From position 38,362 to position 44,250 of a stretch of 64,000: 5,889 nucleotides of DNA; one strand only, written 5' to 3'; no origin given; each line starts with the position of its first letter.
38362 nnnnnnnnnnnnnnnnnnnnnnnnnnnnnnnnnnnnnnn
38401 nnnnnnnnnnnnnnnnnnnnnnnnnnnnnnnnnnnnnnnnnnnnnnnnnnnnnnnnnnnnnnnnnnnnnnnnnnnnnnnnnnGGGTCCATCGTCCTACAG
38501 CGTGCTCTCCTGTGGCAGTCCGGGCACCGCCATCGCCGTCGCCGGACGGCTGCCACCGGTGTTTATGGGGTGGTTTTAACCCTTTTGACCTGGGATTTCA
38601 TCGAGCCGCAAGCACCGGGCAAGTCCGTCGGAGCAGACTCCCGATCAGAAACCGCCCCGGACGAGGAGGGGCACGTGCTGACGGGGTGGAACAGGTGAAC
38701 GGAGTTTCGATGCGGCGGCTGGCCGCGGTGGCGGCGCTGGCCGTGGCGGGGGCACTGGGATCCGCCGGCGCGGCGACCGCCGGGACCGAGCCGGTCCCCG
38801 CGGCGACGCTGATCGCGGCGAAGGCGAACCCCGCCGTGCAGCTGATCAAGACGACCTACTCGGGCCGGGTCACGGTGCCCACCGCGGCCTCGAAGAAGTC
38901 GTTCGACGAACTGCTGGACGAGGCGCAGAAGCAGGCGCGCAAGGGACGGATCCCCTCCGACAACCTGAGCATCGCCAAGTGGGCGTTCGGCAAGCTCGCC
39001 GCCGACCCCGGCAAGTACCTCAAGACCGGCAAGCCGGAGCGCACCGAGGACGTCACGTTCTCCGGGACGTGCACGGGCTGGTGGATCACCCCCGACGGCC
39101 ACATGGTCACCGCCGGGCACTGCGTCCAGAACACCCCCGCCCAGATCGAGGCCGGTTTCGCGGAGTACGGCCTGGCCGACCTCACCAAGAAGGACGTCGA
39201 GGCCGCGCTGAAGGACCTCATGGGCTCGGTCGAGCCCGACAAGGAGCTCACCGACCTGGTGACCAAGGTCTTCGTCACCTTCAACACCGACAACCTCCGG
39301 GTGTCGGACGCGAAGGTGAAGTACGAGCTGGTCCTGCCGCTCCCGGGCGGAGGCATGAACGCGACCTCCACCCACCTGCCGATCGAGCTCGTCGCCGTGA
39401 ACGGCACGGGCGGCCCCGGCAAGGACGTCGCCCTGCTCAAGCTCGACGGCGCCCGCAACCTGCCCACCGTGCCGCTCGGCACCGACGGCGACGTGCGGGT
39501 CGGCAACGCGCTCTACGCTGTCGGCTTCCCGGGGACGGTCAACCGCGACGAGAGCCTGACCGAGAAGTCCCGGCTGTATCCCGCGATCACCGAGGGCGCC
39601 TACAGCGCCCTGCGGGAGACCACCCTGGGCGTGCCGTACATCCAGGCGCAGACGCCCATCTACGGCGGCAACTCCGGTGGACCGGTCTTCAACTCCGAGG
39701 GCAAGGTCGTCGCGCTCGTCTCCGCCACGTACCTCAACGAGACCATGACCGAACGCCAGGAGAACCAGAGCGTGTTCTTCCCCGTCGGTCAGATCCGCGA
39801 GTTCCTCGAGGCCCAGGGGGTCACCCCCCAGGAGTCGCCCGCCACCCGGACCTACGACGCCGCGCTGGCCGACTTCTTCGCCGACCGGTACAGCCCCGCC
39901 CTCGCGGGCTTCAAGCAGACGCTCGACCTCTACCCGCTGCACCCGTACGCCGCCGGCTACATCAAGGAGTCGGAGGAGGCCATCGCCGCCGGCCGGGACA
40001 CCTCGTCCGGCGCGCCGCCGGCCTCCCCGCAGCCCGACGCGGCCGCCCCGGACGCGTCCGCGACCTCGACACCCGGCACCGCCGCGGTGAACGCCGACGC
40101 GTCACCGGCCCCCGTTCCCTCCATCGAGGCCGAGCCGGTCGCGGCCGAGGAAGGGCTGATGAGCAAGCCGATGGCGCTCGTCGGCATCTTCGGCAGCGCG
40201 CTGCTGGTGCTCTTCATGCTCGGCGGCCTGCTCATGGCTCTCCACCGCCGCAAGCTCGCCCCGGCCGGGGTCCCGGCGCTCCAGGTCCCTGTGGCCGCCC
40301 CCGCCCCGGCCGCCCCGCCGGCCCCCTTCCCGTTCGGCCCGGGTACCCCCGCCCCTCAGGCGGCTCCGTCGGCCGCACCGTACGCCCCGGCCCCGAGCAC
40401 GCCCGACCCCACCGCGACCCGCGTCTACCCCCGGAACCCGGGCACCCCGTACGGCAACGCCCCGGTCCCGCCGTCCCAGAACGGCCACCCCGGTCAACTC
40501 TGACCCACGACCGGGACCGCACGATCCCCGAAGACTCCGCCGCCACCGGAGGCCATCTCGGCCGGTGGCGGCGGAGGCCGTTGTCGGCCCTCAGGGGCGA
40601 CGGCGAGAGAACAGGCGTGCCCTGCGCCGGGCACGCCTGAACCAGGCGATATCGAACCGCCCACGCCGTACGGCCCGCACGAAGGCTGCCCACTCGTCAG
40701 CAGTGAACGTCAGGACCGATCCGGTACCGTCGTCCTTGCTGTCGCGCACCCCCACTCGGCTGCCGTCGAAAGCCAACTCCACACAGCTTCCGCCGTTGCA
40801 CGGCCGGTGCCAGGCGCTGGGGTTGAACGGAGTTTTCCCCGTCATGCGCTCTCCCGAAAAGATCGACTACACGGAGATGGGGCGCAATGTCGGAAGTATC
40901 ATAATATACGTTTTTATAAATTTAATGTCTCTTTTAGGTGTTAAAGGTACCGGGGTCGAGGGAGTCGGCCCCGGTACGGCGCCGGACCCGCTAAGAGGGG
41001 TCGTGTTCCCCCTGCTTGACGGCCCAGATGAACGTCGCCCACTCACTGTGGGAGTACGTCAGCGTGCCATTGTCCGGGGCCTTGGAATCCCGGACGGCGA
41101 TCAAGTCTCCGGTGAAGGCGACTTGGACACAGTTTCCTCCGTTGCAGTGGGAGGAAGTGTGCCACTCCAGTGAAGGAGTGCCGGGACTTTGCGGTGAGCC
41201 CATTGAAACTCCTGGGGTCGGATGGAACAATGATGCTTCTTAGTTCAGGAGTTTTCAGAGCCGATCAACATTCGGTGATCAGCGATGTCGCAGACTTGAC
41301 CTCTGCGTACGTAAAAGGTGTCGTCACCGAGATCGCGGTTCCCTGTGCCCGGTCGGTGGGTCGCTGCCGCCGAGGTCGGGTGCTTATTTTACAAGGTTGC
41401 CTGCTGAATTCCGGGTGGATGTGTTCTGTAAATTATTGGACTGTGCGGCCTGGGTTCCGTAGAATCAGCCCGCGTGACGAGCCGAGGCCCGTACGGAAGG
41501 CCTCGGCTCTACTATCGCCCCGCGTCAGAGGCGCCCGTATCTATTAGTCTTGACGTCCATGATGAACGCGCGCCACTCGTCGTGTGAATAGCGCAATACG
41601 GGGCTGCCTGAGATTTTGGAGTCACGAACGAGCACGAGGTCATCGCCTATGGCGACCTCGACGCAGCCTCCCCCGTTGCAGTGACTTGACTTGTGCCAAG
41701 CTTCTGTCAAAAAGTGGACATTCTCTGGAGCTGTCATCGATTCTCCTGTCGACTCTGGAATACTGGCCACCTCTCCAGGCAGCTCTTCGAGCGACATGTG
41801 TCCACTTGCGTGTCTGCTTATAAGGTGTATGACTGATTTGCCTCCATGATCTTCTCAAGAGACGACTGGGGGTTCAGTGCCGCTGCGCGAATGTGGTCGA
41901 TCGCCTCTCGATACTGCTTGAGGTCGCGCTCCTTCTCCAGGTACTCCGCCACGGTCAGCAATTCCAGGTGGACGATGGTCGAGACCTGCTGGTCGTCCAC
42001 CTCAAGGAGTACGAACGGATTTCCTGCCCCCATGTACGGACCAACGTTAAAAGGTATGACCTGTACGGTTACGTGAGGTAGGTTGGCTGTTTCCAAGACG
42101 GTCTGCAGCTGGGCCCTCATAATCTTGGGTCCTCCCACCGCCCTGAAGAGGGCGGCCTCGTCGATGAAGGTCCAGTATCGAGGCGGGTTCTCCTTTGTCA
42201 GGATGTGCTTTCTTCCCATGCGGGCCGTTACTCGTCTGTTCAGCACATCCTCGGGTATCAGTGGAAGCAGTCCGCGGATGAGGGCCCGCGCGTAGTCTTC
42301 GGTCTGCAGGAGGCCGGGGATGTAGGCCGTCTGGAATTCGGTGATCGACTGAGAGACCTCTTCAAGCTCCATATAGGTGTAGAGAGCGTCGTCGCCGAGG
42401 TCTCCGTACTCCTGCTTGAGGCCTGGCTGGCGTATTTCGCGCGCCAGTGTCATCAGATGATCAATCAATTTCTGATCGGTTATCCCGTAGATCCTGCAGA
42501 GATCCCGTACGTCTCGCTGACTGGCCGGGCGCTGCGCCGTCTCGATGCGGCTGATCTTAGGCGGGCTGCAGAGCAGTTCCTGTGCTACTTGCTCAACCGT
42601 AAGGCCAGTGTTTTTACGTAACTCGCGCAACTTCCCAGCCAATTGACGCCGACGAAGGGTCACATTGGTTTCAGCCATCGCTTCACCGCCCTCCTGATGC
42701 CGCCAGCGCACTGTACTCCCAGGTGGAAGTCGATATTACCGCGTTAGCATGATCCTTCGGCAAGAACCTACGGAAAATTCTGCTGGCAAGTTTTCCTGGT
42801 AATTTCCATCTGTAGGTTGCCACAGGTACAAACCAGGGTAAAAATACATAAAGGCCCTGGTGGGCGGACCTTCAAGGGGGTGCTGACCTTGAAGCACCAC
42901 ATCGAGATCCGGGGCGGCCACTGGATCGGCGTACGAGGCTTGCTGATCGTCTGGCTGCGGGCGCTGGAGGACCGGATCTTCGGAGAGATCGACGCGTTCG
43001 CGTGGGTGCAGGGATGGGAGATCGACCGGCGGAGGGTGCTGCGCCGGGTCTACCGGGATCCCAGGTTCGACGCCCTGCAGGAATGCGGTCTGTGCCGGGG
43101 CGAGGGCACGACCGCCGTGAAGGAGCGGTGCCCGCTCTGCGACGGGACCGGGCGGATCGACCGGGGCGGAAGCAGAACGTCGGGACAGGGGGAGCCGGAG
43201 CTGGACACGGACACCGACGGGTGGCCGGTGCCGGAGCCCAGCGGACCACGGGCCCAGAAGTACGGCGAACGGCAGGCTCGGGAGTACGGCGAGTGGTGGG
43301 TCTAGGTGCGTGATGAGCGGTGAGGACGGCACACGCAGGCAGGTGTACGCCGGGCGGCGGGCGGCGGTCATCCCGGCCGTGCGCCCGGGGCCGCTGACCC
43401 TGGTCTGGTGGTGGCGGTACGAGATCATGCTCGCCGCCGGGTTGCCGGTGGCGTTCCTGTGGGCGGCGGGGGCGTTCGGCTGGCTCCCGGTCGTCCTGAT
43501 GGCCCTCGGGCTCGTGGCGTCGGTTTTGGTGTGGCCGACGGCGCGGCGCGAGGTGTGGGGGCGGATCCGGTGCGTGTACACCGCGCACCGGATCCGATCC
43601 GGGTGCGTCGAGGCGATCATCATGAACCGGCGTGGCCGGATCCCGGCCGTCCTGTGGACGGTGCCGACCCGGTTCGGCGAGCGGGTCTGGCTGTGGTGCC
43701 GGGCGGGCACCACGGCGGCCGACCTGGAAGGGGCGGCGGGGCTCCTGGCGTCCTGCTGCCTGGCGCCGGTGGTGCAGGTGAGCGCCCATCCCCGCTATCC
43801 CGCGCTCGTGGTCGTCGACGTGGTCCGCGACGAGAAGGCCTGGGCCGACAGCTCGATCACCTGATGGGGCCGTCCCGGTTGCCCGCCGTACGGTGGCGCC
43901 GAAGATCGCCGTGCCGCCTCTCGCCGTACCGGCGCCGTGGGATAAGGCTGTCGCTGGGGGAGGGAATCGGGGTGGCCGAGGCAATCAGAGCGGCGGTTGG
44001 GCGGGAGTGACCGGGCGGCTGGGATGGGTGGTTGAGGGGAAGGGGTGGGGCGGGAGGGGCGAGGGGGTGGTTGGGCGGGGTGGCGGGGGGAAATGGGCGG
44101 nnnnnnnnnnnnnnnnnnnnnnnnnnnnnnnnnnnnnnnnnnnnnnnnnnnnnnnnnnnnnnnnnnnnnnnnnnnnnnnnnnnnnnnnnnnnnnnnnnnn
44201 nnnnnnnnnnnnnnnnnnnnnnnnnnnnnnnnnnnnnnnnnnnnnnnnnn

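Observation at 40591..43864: Island of three tandem DUF397 genes plus one XRE-DUF5753 regulator, zinc-ribbon and membrane genes, separated by AT-rich spacers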

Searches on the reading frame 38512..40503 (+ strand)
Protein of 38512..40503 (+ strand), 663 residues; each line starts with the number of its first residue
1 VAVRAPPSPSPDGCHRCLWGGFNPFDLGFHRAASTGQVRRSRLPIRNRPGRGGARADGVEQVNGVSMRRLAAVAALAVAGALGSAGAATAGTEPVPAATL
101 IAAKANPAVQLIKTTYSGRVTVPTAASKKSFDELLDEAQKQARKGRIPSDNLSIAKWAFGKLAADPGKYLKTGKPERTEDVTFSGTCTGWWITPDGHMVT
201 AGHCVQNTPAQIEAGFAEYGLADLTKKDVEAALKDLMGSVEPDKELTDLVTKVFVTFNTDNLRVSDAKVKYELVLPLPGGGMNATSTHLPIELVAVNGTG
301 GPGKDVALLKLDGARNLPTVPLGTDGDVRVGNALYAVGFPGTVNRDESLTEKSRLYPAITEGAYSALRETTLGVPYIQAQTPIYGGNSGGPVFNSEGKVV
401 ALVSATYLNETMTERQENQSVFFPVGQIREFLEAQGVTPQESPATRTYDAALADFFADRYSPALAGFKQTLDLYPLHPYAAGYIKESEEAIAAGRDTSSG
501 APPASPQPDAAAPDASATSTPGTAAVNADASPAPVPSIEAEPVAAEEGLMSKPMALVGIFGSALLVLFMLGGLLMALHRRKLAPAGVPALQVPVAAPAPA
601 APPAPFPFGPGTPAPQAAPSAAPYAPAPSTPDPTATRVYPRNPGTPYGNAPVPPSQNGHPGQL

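Call 4: search_protein_families(library=pfam, proteins=[window:38512-40503:+], max_evalue=0.01)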
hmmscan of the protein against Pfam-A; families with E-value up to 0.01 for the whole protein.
window:38512-40503:+ (663 aa): 3 families
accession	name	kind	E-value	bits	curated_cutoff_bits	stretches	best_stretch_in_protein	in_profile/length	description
PF13365.12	Trypsin_2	-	1.9e-21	77.7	27.6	1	187-402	1-144/144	Trypsin-like peptidase domain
PF00089.32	Trypsin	-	2.4e-10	41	20.6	1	299-426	80-214/220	Trypsin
PF10459.15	Peptidase_S46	-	3e-05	23.3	22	0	379-402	626-649/698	Peptidase S46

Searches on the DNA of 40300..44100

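Call 49: search_rna_families(source=window, start=40300, end=44100, threshold=evalue, max_evalue=1)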
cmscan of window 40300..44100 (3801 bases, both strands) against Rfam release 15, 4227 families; matches with E-value up to 1: 1.
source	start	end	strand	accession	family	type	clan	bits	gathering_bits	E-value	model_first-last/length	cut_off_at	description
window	40906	40983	+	RF02610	BSR0709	Gene; sRNA;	-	15.3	382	0.41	1-318/318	no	Brucella sRNA 0709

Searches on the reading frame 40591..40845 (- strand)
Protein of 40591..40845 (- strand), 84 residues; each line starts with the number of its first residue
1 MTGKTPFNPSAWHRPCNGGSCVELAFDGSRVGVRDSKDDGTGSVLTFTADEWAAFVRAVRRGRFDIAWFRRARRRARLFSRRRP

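Call 4: search_protein_families(library=pfam, proteins=[window:40591-40845:-], max_evalue=0.01)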
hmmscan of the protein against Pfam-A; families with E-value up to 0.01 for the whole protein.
window:40591-40845:- (84 aa): 1 family
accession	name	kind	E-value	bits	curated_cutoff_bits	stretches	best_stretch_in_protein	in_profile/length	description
PF04149.17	DUF397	-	1.1e-15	57.9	24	1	17-60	12-55/55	Domain of unknown function (DUF397)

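Call 28: search_protein_families(library=ncbifam, proteins=[window:40591-40845:-], max_evalue=1)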
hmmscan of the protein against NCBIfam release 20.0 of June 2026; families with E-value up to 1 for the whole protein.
window:40591-40845:- (84 aa): 1 family
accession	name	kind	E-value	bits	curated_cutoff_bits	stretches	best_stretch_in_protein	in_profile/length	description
TIGR01098.1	3A0109s03R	subfamily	0.26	10.8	112.05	1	44-69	65-90/253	phosphate/phosphite/phosphonate ABC transporter substrate-binding protein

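Call 29: search_protein_families(library=padloc, proteins=[window:40591-40845:-], max_evalue=0.1)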
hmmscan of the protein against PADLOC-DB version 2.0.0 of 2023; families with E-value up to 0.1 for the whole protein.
window:40591-40845:- (84 aa): 0 families

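Call 30: search_protein_families(library=phrogs, proteins=[window:40591-40845:-], max_evalue=0.1)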
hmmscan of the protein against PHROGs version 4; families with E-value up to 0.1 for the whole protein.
window:40591-40845:- (84 aa): 1 family
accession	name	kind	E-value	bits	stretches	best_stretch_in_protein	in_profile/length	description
phrog_10815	-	unknown function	1.7e-12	47.9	1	17-64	17-63/63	-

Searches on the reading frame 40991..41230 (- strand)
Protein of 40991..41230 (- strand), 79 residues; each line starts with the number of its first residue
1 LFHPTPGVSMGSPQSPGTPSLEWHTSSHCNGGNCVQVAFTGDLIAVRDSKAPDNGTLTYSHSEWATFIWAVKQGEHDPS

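Call 4: search_protein_families(library=pfam, proteins=[window:40991-41230:-], max_evalue=0.01)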
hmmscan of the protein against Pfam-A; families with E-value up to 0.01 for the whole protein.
window:40991-41230:- (79 aa): 1 family
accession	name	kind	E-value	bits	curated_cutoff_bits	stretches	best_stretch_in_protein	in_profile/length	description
PF04149.17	DUF397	-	2.2e-18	66.6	24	1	21-72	1-55/55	Domain of unknown function (DUF397)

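Call 28: search_protein_families(library=ncbifam, proteins=[window:40991-41230:-], max_evalue=1)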
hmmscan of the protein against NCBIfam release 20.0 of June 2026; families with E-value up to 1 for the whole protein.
window:40991-41230:- (79 aa): 1 family
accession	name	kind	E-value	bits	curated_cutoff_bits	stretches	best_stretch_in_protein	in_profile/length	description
NF052447.1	PknI_Rv2253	domain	0.01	15.9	35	1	7-66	16-73/137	Rv2253/PknI dimerization domain-containing protein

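Call 29: search_protein_families(library=padloc, proteins=[window:40991-41230:-], max_evalue=0.1)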
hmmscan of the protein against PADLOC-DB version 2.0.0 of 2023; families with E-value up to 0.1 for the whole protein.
window:40991-41230:- (79 aa): 0 families

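Call 30: search_protein_families(library=phrogs, proteins=[window:40991-41230:-], max_evalue=0.1)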
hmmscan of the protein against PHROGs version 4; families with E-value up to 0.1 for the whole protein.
window:40991-41230:- (79 aa): 1 family
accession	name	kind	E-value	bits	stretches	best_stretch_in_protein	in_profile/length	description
phrog_10815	-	unknown function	1.1e-15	58.1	1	18-75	4-62/63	-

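Call 82: search_solved_structures(query=window:40991-41203:-, max_evalue=1)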
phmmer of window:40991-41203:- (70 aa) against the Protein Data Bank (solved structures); distinct sequences matched with E-value up to 1: 3.
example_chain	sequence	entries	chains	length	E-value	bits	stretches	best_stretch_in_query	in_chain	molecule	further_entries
7d55_A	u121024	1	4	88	0.088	16.5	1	9-56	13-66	Putative N-acetylmuramoyl-L-alanine amidase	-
1vra_B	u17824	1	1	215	0.23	15.2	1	30-63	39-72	Arginine biosynthesis bifunctional protein argJ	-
8z11_F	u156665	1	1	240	0.33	14.7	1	7-57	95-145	iFCPI-8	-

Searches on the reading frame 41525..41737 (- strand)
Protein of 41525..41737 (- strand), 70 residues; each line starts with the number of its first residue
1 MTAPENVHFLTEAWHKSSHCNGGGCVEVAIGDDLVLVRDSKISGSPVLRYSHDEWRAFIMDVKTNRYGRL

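Call 86: find_related_loci(query=window:41525-41737:-, collection=metagenome_contigs, flank=3000)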
Query window:41525-41737:- (70 aa) in metagenome_contigs; peptide patterns used: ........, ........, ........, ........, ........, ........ (x = any residue, [..] = any of these).
244 stretches matched a pattern; 22 encode a relative of the query (tblastn E <= 1e-3); 22 distinct loci.
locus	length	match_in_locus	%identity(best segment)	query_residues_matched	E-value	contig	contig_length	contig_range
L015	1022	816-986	54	13-67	3e-19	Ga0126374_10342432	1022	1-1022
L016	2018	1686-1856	53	13-67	2e-18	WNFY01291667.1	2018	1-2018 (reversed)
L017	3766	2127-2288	46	14-67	2e-14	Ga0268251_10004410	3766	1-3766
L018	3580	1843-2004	46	14-67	2e-14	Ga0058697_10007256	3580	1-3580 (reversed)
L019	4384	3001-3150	62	18-63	2e-12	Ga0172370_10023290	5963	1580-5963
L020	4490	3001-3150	62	18-63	2e-12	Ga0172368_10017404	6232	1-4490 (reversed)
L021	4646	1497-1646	62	18-63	2e-12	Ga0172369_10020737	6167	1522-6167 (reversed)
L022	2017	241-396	44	14-64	5e-12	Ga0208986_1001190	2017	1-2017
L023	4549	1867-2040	41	14-70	1e-11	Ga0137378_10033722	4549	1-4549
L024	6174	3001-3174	41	14-70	1e-11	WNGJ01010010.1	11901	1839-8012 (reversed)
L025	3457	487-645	51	13-64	1e-11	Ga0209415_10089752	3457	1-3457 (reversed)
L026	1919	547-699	43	14-63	6e-11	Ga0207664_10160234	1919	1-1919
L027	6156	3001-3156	42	14-64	8e-11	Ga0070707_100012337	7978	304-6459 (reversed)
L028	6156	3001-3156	42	14-64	8e-11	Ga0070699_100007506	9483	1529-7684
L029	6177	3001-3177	49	14-65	2e-10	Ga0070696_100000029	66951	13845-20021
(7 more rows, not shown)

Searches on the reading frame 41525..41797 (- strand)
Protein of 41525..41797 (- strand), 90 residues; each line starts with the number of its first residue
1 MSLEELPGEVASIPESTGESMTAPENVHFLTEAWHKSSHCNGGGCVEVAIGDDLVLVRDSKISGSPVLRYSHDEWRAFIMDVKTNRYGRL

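Call 4: search_protein_families(library=pfam, proteins=[window:41525-41797:-], max_evalue=0.01)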
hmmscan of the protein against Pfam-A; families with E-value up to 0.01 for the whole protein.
window:41525-41797:- (90 aa): 1 family
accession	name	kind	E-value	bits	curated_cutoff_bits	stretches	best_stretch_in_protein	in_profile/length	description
PF04149.17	DUF397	-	2e-18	66.8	24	1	33-83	2-55/55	Domain of unknown function (DUF397)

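Call 28: search_protein_families(library=ncbifam, proteins=[window:41525-41797:-], max_evalue=1)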
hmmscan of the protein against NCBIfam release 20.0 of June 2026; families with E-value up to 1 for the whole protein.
window:41525-41797:- (90 aa): 1 family
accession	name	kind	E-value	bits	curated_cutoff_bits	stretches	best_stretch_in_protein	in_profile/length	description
NF052447.1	PknI_Rv2253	domain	0.0071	16.4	35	1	13-76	11-72/137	Rv2253/PknI dimerization domain-containing protein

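Call 29: search_protein_families(library=padloc, proteins=[window:41525-41797:-], max_evalue=0.1)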
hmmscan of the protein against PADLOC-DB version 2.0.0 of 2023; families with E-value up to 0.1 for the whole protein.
window:41525-41797:- (90 aa): 0 families

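Call 30: search_protein_families(library=phrogs, proteins=[window:41525-41797:-], max_evalue=0.1)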
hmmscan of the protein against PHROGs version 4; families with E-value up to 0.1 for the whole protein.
window:41525-41797:- (90 aa): 1 family
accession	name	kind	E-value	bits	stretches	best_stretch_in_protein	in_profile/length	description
phrog_10815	-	unknown function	1.1e-12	48.5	1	32-84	7-60/63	-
